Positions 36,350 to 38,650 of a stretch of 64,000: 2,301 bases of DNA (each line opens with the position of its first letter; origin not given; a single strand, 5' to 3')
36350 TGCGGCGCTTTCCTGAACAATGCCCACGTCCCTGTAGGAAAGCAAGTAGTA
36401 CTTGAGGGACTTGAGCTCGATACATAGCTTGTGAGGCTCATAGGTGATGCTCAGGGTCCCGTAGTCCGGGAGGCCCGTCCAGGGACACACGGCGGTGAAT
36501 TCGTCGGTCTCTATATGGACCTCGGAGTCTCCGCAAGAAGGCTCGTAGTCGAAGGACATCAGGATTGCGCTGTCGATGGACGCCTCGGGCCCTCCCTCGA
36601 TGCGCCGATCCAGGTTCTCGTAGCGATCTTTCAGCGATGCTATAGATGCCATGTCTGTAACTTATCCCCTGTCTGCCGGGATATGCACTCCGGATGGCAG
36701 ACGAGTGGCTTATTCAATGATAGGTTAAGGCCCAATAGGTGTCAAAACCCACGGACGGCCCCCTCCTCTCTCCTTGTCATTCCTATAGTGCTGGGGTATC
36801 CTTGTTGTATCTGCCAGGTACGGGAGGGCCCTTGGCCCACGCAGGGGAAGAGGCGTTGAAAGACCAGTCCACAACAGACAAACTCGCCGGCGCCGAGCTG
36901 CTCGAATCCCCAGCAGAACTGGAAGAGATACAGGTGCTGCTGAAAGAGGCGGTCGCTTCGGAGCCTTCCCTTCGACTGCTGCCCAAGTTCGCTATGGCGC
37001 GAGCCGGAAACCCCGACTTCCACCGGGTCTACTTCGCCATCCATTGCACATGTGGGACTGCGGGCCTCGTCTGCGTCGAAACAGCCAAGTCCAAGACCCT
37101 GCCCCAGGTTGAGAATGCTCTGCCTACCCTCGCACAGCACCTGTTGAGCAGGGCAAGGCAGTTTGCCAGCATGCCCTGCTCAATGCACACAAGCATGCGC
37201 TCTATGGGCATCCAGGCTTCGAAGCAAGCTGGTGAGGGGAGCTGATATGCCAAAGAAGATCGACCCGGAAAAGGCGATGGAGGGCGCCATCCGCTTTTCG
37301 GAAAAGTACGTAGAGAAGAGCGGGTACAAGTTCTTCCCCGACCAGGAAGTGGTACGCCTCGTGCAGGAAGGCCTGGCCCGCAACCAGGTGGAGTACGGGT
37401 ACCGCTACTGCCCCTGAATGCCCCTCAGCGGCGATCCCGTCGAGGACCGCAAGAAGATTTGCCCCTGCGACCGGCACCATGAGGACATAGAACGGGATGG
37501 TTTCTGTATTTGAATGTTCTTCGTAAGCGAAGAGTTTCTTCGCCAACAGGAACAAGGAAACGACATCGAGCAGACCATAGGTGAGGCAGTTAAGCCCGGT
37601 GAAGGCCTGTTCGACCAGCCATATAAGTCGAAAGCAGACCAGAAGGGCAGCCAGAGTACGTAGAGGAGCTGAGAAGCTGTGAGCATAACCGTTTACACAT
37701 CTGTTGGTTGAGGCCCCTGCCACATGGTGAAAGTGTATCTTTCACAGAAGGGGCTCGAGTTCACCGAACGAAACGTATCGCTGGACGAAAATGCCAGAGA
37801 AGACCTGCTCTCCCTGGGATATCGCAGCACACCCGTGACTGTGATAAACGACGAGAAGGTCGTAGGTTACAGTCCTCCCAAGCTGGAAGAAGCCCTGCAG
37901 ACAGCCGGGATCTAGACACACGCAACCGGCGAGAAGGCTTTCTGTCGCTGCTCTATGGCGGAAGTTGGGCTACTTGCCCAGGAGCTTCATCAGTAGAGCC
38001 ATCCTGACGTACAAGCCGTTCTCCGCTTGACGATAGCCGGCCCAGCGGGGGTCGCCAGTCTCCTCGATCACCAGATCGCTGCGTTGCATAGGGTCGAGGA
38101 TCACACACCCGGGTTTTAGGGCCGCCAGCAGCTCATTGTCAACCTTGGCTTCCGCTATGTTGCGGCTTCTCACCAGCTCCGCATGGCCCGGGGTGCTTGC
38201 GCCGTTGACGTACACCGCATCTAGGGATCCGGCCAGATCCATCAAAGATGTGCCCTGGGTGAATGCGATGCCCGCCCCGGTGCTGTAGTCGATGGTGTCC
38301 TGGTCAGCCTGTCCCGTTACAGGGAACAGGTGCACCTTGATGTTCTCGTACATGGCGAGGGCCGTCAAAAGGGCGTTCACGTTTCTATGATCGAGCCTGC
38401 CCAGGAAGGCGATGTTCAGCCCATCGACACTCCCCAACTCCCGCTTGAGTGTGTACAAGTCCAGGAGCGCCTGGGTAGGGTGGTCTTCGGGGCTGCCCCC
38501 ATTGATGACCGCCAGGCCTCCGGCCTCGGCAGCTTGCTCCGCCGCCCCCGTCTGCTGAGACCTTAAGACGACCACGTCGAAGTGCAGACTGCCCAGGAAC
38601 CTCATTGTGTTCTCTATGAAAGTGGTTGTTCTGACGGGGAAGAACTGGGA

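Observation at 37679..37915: Adjacent NrdH/glutaredoxin-like gene whose CxxC nucleophile is UGA (U-G-P-C), hidden behind a truncated ORF call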

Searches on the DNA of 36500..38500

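Call 9: search_rna_families(source=window, start=36500, end=38500, threshold=evalue, max_evalue=10)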
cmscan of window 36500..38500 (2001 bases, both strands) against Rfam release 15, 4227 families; matches with E-value up to 10: 5.
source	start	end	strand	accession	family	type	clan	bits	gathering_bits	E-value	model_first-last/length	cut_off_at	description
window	37141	37185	+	RF03327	mir-1266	Gene; miRNA;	-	18.1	70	4.6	21-60/82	no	mir-1266 microRNA precursor family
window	37144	37183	-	RF03766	mir-3155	Gene; miRNA;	-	17.4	70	3.3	7-46/56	no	mir-3155 microRNA precursor family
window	36520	36643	-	RF02206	WT1-AS_4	Gene; lncRNA;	-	16.4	60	2.8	1-134/134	no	WT1 antisense RNA conserved region 4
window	37144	37183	+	RF03766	mir-3155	Gene; miRNA;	-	16.3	70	6.4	7-46/56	no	mir-3155 microRNA precursor family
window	37785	37814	-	RF02126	GHRLOS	Gene; lncRNA;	-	12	48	7.8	1-70/70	no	Ghrelin opposite strand RNA conserved region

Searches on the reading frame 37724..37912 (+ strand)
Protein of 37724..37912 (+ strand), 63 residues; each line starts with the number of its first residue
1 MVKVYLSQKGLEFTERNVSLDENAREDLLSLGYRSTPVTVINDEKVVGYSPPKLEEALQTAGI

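Call 6: search_protein_families(library=pfam, proteins=[window:37724-37912:+], max_evalue=0.01)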
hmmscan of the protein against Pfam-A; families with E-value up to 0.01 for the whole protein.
seq(63 aa): 1 family
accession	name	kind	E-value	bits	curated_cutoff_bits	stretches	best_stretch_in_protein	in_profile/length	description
PF00462.30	Glutaredoxin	-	1.3e-07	32.2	22.9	1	1-44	14-58/60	Glutaredoxin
